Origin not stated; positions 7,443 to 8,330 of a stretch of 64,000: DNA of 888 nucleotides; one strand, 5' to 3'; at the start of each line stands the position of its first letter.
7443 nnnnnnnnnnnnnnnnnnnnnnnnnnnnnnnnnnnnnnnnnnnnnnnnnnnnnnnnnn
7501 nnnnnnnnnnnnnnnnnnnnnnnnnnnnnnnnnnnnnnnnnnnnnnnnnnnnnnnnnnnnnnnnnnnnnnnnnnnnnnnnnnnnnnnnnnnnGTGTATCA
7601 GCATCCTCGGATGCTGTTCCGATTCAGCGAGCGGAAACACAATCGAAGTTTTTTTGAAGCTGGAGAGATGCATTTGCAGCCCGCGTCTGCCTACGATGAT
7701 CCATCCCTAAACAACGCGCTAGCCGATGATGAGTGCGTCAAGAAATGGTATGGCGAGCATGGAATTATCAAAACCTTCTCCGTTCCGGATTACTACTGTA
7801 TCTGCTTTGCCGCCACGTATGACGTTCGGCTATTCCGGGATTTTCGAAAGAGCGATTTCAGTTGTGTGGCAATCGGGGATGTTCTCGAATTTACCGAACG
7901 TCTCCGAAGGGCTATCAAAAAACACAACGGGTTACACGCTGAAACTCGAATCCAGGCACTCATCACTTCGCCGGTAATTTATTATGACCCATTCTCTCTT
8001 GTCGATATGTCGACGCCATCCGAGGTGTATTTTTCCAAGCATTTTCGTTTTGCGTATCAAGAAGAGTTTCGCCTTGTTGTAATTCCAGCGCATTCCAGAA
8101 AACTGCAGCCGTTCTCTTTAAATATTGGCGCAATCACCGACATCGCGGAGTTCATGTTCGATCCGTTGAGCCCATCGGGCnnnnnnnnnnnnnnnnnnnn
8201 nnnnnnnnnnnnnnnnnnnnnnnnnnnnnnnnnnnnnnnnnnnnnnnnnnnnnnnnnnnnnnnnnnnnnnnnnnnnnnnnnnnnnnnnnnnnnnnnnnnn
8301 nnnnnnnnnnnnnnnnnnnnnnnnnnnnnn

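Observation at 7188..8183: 331-aa orphan protein with no recognisable motifs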

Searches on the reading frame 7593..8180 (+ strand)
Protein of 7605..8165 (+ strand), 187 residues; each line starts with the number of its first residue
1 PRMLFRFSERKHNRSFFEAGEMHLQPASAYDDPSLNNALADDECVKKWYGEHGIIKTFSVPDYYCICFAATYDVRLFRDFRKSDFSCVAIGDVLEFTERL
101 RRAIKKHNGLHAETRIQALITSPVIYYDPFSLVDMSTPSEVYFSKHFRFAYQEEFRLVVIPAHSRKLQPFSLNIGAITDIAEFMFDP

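Call 70: search_dna_similar(query=window:7605-8165:+, collection=plasmids, mode=protein, max_evalue=10, max_rows=60)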
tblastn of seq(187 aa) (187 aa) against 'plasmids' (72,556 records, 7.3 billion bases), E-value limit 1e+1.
Records with a match: 8; places in all: 8; records where one place covers at least 80% of the query: 3.
Best place of each record, by identity: <60% 8.
By first word of the organism name: Photobacterium 2; Azospirillum 1; Methylobacterium 1; Agrobacterium 1; Rhizobium 1; Pantoea 1; Rhodococcus 1.
By predicted mobility (MOB-suite, as given by PLSDB): non-mobilizable 3; mobilizable 3; conjugative 2.
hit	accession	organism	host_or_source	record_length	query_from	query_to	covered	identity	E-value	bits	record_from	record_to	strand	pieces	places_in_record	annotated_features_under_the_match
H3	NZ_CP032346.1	Azospirillum brasilense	soil sample,Agricultural field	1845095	2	181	96%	27.7%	1e-8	61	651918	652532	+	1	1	record has no annotation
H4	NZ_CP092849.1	Methylobacterium organophilum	-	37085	1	183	98%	26.3%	1e-12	72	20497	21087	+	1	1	hypothetical protein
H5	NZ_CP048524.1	Agrobacterium tumefaciens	walnut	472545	6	184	96%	23.9%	1e-5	52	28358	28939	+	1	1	hypothetical protein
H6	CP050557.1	Rhizobium leguminosarum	Vicia sativa,cell culture,root nodule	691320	6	117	60%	31.0%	4e+0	35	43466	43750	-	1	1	ABC transporter ATP-binding protein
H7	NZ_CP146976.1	Photobacterium damselae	-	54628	87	181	51%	29.5%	8e-3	44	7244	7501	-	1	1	hypothetical protein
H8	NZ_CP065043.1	Photobacterium damselae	Seriola lalandi,cell culture,caudal ...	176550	87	181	51%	29.5%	8e-3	44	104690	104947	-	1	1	hypothetical protein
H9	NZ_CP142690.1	Pantoea sp. S18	single cell,soil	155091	64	165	55%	26.9%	8e+0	34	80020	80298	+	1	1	hypothetical protein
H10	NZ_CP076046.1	Rhodococcus sp. USK10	-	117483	62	150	48%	28.6%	5e+0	35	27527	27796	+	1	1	none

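Call 71: get_annotated_region(hit=H7, flank=5000)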
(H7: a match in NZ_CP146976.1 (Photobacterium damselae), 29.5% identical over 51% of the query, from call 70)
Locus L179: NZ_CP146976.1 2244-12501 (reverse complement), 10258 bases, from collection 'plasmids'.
description: Photobacterium damselae subsp. damselae strain WMD-P3 plasmid pWMD-P3-2, complete sequence
organism: Photobacterium damselae (NCBI taxid 85581)
taxonomy: Bacteria; Pseudomonadota; Gammaproteobacteria; Vibrionales; Vibrionaceae; Photobacterium; Photobacterium damselae
host: -; source: -; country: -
typing (MOB-suite, as given by PLSDB): non-mobilizable
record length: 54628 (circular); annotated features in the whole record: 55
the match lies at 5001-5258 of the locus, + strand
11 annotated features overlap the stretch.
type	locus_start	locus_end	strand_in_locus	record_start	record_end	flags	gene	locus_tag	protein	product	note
CDS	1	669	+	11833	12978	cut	-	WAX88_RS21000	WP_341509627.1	PAAR domain-containing protein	-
CDS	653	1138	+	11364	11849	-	-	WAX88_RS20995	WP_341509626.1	hypothetical protein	-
CDS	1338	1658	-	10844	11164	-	-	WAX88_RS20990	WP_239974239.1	hypothetical protein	-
CDS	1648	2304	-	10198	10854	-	-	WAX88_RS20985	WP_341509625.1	AAA family ATPase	-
CDS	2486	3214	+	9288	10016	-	-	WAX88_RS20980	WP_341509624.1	hypothetical protein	-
CDS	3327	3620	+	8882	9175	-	-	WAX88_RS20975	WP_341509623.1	hypothetical protein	-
CDS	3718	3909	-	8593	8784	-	-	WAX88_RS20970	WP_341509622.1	hypothetical protein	-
CDS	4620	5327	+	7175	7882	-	-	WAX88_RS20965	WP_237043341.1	hypothetical protein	-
CDS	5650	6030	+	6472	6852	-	-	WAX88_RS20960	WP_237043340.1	hypothetical protein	-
CDS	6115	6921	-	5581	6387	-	-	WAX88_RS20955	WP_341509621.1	DUF4238 domain-containing protein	-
CDS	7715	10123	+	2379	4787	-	-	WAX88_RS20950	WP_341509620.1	hypothetical protein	-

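Call 72: get_annotated_region(hit=H9, flank=3000)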
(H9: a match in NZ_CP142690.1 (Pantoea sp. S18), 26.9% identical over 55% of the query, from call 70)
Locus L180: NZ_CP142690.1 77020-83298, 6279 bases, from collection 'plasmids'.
description: Pantoea sp. S18 plasmid unnamed, complete sequence
organism: Pantoea sp. S18 (NCBI taxid 3019892)
taxonomy: Bacteria; Pseudomonadota; Gammaproteobacteria; Enterobacterales; Erwiniaceae; Pantoea; Pantoea sp. S18
host: -; source: single cell,soil; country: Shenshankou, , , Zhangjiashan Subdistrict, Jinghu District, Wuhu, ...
typing (MOB-suite, as given by PLSDB): mobilizable; replicon rep_cluster_1203; relaxase MOBF
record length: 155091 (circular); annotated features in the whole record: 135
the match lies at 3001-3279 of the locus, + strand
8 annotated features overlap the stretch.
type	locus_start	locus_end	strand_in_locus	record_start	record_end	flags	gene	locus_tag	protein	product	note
CDS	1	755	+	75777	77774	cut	-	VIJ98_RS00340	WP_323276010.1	ParB N-terminal domain-containing protein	-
CDS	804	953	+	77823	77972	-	-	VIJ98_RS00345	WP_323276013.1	hypothetical protein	-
CDS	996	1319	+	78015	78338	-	-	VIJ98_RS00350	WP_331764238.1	plasmid SOS inhibition protein A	-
CDS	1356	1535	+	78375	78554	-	-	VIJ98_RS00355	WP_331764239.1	hypothetical protein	-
CDS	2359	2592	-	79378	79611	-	-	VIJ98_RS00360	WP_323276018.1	hypothetical protein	-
CDS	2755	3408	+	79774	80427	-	-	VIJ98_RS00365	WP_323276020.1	hypothetical protein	-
CDS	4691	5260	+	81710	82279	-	-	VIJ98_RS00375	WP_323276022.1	JAB domain-containing protein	-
CDS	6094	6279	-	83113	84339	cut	-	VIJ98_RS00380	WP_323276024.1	Shedu anti-phage system protein SduA domain-containing protein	-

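Call 73: search_protein_families(library=pfam, proteins=[L179:4620-5327:+, L180:2755-3408:+, L179:5650-6030:+], max_evalue=1)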
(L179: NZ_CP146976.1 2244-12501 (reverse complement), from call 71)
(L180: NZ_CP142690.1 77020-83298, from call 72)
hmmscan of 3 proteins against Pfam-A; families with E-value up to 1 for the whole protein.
L179:4620-5327:+ (235 aa): 0 families

L180:2755-3408:+ (217 aa): 1 family
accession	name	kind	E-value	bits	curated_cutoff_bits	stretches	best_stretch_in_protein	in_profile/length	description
PF11185.13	DUF2971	-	0.094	14.5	22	0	133-167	76-89/89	Protein of unknown function (DUF2971)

L179:5650-6030:+ (126 aa): 1 family
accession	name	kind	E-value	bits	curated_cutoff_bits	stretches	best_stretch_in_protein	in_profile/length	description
PF03413.25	PepSY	-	0.18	12.6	24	1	87-116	11-42/60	Peptidase propeptide and YPEB domain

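Call 74: search_protein_families(library=padloc, proteins=[L179:4620-5327:+, L180:2755-3408:+, L179:5650-6030:+], max_evalue=1)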
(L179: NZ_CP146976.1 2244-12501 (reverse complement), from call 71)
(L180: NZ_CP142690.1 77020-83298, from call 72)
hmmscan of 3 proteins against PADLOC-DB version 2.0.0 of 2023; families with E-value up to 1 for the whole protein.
L179:4620-5327:+ (235 aa): 1 family
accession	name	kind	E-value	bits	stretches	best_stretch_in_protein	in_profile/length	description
PDLC04994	PDC-S31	-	0.007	13.8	1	173-220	187-237/273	-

L180:2755-3408:+ (217 aa): 1 family
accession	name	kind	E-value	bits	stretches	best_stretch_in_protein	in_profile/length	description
PDLC04994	PDC-S31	-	5.1e-06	24.1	1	86-175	125-212/273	-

L179:5650-6030:+ (126 aa): 0 families

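Call 75: search_dna_similar(query=L180:2755-3408:+, collection=plasmids, mode=protein, max_evalue=0.1, max_rows=60, rows=spread)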
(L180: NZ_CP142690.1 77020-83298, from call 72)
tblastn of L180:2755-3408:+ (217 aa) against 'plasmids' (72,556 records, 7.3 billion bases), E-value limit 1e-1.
Records with a match: 3; places in all: 3; records where one place covers at least 80% of the query: 3.
Best place of each record, by identity: >=99% 1; 60-80% 1; <60% 1.
By first word of the organism name: Pantoea 1; Erwinia 1; Yersinia 1.
By predicted mobility (MOB-suite, as given by PLSDB): conjugative 2; mobilizable 1.
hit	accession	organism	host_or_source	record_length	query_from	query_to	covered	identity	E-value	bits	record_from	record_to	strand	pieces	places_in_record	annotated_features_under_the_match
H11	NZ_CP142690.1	Pantoea sp. S18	single cell,soil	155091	1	217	100%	99.5%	5e-144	450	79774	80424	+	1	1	hypothetical protein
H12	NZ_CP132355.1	Erwinia pyri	Pyrus,cell culture,orchard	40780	1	217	100%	68.7%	2e-95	311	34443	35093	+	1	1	hypothetical protein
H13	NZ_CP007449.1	Yersinia hibernica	Rattus norvegicus,feces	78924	1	179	82%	52.8%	2e-54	193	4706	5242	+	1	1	hypothetical protein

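Call 83: predict_structure(alignment_id=A4)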
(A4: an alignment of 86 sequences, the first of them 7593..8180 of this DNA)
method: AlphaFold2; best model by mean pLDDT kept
length: 196 residues; sequences in the alignment: 86
mean_pLDDT: 94.1   pTM: 0.88
mean pLDDT of the five models: 94.1, 94.1, 93.9, 93.9, 93.8
residues with pLDDT >= 90: 173; 70-90: 18; 50-70: 4; < 50: 1
segments of 3 or more residues with pLDDT < 50: none
pLDDT, mean of each block of 10 residues (from residue 1): 85 96 98 95 95 93 97 95 84 98 98 97 97 88 96 96 97 98 97 76
secondary structure, 60 per line:
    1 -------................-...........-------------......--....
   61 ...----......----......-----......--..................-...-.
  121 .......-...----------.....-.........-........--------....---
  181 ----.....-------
elements in order: E8-13 H14-23 E25-30 H31-35 E49-54 E57-63 E68-73 H78-83 E89-94 H97-114 E120-127 E129-131 H142-146 E148-150 H151-156 E158-165 E174-177 E185-189

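Call 85: fold_search(model_id=the predicted structure, library=pdb)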
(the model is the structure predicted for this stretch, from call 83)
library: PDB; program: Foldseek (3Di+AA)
matches with E <= 10: 281; with E <= 0.001: 0
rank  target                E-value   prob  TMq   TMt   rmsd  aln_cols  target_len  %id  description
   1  9ld4_C                2.8e-01  0.30  0.26  0.28  11.7       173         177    9  The Apo-form structure of TkoKptA (released 2025-11-12)
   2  2iab_A                2.9e-01  0.05  0.14  0.17  15.9       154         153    9  Crystal structure of a protein with FMN-binding split barrel fold (NP_828636.1) from Streptomyces avermitilis at 2.00  (released 2006-09-19)
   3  9ldi                  3.5e-01  0.35  0.27  0.29   7.3       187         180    8  The complex structure of TkoKptA/2',3',5'-p-A (released 2025-11-12)
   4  2fum_D                3.7e-01  0.08  0.15  0.12  15.1       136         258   12  Catalytic domain of protein kinase PknB from Mycobacterium tuberculosis in complex with mitoxantrone (released 2006-08-01)
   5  6c14_A                3.7e-01  0.05  0.16  0.13  20.7       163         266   11  CryoEM structure of mouse PCDH15-1EC-LHFPL5 complex (released 2018-08-15)
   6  9ld4_A                4.5e-01  0.23  0.25  0.27   9.7       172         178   10  The Apo-form structure of TkoKptA (released 2025-11-12)
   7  4fk6_A                4.8e-01  0.06  0.14  0.11  14.8       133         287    8  JAK1 kinase (JH1 domain) in complex with compound 72 (released 2012-11-07)
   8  9ldg_A                5.1e-01  0.23  0.25  0.27   9.5       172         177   10  The structure of TkoKptA/DNA/Appr>P complex-B (released 2025-11-12)
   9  8zdo_m                5.1e-01  0.03  0.14  0.10  16.9       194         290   10  Cryo-EM structure of Mycobacteriophage Douge baseplate (gp13, gp17, gp23, gp16, gp18 and gp20) (released 2025-06-25)
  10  3ddv_B                5.4e-01  0.03  0.12  0.16  16.1       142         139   10  The crystal structure of the transcriptional regulator (GntR family) from Enterococcus faecalis V583 (released 2008-10-07)
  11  3f69_A                5.4e-01  0.01  0.09  0.07  16.9       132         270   14  Crystal structure of the Mycobacterium tuberculosis PknB mutant kinase domain in complex with KT5720 (released 2008-12-02)
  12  5l2q_A                5.7e-01  0.06  0.17  0.12  16.3       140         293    8  Serine/threonine-protein kinase 40 (STK40) kinase homology domain (released 2017-02-01)
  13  3ddv_D                5.7e-01  0.03  0.13  0.17  15.8       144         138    9  The crystal structure of the transcriptional regulator (GntR family) from Enterococcus faecalis V583 (released 2008-10-07)
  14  9lda_A                6.1e-01  0.18  0.23  0.25   9.6       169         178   11  The complex structure of K63A/5'-p-ADPR-DNA (released 2025-11-12)
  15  2dvk                  6.9e-01  0.04  0.13  0.15  15.7       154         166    6  Crystal Structure of Hypothetical protein from Aeropyrum pernix (released 2007-01-31)
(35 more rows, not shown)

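Call 87: search_dna_similar(query=L180:2755-3408:+, collection=phages, mode=protein, max_evalue=1, max_rows=30)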
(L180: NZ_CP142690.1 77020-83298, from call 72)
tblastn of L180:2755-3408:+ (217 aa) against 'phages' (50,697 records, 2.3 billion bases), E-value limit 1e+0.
No match.

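Call 91: get_annotated_region(hit=H12, flank=4000)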
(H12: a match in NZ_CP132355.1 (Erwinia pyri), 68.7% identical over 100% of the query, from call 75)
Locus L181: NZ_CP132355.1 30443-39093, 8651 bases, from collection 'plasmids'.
description: Erwinia pyri strain DE2 plasmid unnamed2, complete sequence
organism: Erwinia pyri (NCBI taxid 3062598)
taxonomy: Bacteria; Pseudomonadota; Gammaproteobacteria; Enterobacterales; Erwiniaceae; Erwinia; Erwinia pyri
host: -; source: Pyrus,cell culture,orchard; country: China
typing (MOB-suite, as given by PLSDB): conjugative; relaxase MOBP; mating-pair formation MPF_T
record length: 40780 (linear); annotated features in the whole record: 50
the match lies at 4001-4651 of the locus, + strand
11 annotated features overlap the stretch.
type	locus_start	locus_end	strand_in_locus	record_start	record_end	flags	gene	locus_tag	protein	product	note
CDS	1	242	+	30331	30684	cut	ddp1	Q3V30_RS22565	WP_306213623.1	DNA distortion polypeptide 3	-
CDS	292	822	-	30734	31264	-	-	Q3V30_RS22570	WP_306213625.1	hypothetical protein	-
CDS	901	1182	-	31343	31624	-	-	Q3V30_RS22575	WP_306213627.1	CopG family transcriptional regulator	-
CDS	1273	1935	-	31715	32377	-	-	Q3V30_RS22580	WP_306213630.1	division plane positioning ATPase MipZ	-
CDS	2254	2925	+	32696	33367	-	-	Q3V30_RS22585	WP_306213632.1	recombinase family protein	-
CDS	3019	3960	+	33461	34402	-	-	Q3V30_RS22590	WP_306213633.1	hypothetical protein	-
CDS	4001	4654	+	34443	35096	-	-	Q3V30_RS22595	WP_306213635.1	hypothetical protein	-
CDS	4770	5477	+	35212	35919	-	-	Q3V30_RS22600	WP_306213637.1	hypothetical protein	-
CDS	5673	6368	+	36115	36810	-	-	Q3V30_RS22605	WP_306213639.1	DJ-1/PfpI family protein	-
CDS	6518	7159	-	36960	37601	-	-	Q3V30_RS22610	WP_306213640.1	recombinase family protein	-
CDS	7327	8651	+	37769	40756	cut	-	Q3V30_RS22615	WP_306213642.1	Tn3 family transposase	-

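Call 92: get_annotated_region(hit=H13, flank=4000)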
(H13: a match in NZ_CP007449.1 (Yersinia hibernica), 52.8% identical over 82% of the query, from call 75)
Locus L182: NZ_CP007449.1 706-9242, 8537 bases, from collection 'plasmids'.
description: Yersinia hibernica strain LC20 plasmid p1_80K, complete sequence
organism: Yersinia hibernica (NCBI taxid 2339259)
taxonomy: Bacteria; Pseudomonadota; Gammaproteobacteria; Enterobacterales; Yersiniaceae; Yersinia; Yersinia hibernica
host: -; source: Rattus norvegicus,feces; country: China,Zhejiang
typing (MOB-suite, as given by PLSDB): conjugative; replicon IncFII,rep_cluster_2203; relaxase MOBF; mating-pair formation MPF_F
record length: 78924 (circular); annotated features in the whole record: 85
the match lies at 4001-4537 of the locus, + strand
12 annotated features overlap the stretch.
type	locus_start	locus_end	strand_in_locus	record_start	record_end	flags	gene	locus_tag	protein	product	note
CDS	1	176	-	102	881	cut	-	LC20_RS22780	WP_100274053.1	tyrosine-type recombinase/integrase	GO:0015074 - DNA integration [Evidence IEA]; GO:0006310 - DNA recombination [Evidence IEA]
CDS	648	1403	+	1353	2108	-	-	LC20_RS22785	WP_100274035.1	HEPN domain-containing protein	-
CDS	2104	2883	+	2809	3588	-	-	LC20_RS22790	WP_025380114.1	hypothetical protein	-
CDS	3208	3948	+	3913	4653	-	-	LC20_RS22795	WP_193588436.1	DUF2971 domain-containing protein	-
CDS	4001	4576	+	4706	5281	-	-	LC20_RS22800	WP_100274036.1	hypothetical protein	-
CDS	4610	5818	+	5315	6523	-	-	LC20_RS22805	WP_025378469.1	IS256 family transposase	-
CDS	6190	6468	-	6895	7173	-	-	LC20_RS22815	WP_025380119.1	hypothetical protein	-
CDS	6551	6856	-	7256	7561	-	-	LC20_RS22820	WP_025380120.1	HigA family addiction module antitoxin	-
CDS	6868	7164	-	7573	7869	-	-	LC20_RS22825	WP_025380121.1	type II toxin-antitoxin system RelE/ParE family toxin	-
CDS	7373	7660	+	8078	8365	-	-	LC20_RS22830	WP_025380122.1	hypothetical protein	-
CDS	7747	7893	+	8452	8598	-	-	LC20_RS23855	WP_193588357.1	hypothetical protein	-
CDS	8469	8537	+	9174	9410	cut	-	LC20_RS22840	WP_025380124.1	hypothetical protein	-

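Call 93: get_annotated_region(hit=H3, flank=4000)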
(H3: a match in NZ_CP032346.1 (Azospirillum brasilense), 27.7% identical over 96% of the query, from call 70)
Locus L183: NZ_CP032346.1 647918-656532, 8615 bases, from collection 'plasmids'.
description: Azospirillum brasilense strain MTCC4039 plasmid p1, complete sequence
organism: Azospirillum brasilense (NCBI taxid 192)
taxonomy: Bacteria; Pseudomonadota; Alphaproteobacteria; Rhodospirillales; Azospirillaceae; Azospirillum; Azospirillum brasilense
host: -; source: soil sample,Agricultural field; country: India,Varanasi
typing (MOB-suite, as given by PLSDB): non-mobilizable; replicon rep_cluster_622
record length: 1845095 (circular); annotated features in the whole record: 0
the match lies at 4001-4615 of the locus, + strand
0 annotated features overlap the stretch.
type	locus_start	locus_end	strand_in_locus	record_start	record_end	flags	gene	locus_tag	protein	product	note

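Call 94: search_dna_similar(query=L182:3208-3948:+, collection=plasmids, mode=protein, max_evalue=0.001, max_rows=60, rows=spread)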
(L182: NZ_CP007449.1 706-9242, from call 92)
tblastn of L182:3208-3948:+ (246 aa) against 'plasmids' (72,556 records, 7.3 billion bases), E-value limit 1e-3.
Records with a match: 25; places in all: 25; records where one place covers at least 80% of the query: 18.
Best place of each record, by identity: >=99% 1; <60% 24.
By first word of the organism name: Yersinia 11; Vibrio 5; Arcobacter 2; Aliarcobacter 1; Pseudoalteromonas 1; Leclercia 1; Pantoea 1; Cupriavidus 1; Klebsiella 1; Azospirillum 1.
By predicted mobility (MOB-suite, as given by PLSDB): mobilizable 12; non-mobilizable 8; conjugative 5.
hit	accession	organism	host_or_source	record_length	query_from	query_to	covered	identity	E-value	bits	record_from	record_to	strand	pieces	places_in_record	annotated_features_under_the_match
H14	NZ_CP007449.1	Yersinia hibernica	Rattus norvegicus,feces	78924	1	246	100%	100.0%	7e-165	511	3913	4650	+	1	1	DUF2971 domain-containing protein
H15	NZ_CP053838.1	Aliarcobacter faecis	Cell culture,Human septic tank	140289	2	237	96%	27.6%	3e-12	73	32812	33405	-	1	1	DUF2971 domain-containing protein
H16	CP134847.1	Arcobacter sp. AZ-2023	food,chicken meat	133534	2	237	96%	27.6%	3e-12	73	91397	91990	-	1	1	DUF2971 domain-containing protein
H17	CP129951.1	Arcobacter sp. DSM 115972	animal,chicken meat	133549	2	237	96%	27.6%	3e-12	73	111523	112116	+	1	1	DUF2971 domain-containing protein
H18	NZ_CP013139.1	Pseudoalteromonas sp. Bsw20308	seawater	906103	1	237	96%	27.2%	2e-15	83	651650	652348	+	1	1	DUF2971 domain-containing protein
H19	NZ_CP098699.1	Yersinia ruckeri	Salmo salar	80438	1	237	96%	26.8%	9e-7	57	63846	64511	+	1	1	DUF2971 domain-containing protein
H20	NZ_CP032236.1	Yersinia ruckeri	Salmo salar,tissue ...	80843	1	237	96%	26.8%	9e-7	57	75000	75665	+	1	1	DUF2971 domain-containing protein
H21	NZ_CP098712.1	Yersinia ruckeri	Salmo salar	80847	1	237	96%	26.8%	9e-7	57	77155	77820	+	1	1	DUF2971 domain-containing protein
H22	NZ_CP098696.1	Yersinia ruckeri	Salmo salar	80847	1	237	96%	26.8%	9e-7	57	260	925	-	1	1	DUF2971 domain-containing protein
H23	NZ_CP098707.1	Yersinia ruckeri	Salmo salar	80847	1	237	96%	26.8%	9e-7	57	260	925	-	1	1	DUF2971 domain-containing protein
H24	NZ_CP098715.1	Yersinia ruckeri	Salmo salar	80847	1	237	96%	26.8%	9e-7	57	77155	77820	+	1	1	DUF2971 domain-containing protein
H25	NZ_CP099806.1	Yersinia ruckeri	Salmo salar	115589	1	237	96%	26.8%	9e-7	57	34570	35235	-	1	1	DUF2971 domain-containing protein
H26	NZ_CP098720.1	Yersinia ruckeri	Salmo salar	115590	1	237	96%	26.8%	9e-7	57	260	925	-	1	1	DUF2971 domain-containing protein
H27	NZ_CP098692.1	Yersinia ruckeri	Salmo salar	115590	1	237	96%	26.8%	9e-7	57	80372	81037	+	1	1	DUF2971 domain-containing protein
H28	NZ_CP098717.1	Yersinia ruckeri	Salmo salar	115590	1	237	96%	26.8%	9e-7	57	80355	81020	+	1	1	DUF2971 domain-containing protein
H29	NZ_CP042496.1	Leclercia adecarboxylata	Whole organism,Shower 2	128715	1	237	96%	26.5%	1e-6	57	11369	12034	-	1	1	DUF2971 domain-containing protein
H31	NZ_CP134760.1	Pantoea agglomerans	Allium cepa,cell culture,bulb ...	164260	1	203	83%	28.6%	2e-9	65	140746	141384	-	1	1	DUF2971 domain-containing protein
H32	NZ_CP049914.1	Vibrio sp. HDW18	Anodonta arcaeformis,single bacterial ...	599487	1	191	78%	24.0%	4e-6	55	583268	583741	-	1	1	DUF2971 domain-containing protein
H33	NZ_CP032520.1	Cupriavidus oxalaticus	cell culture,activated sludge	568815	1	168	68%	26.5%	5e-4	49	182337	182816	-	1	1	DUF2971 domain-containing protein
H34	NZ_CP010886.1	Vibrio parahaemolyticus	Shrimps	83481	6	98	38%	38.3%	2e-8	62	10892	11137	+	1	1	DUF2971 domain-containing protein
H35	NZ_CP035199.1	Klebsiella pneumoniae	Homo sapiens,stool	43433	10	98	36%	37.0%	3e-5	52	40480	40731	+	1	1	DUF2971 domain-containing protein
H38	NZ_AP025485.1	Vibrio echinoideorum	-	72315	2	109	44%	28.7%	5e-5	51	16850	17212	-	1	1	DUF2971 domain-containing protein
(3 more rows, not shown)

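Call 96: get_annotated_region(hit=H15, flank=1500)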
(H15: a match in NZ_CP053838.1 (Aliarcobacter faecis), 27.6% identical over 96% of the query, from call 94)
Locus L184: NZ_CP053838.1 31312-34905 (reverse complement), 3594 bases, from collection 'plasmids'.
description: Aliarcobacter faecis strain CCUG 66484 plasmid pAFAEC, complete sequence
organism: Aliarcobacter faecis (NCBI taxid 1564138)
taxonomy: Bacteria; Campylobacterota; Epsilonproteobacteria; Campylobacterales; Arcobacteraceae; Aliarcobacter; Aliarcobacter faecis
host: -; source: Cell culture,Human septic tank; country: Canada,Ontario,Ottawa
typing (MOB-suite, as given by PLSDB): non-mobilizable
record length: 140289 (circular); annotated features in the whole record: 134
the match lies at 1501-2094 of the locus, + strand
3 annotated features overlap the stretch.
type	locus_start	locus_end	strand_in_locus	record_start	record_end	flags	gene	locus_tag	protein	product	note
CDS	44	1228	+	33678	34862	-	-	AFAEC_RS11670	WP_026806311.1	hypothetical protein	-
CDS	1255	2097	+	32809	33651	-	-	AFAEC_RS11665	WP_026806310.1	DUF2971 domain-containing protein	-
CDS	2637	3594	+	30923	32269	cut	-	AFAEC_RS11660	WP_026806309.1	hypothetical protein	-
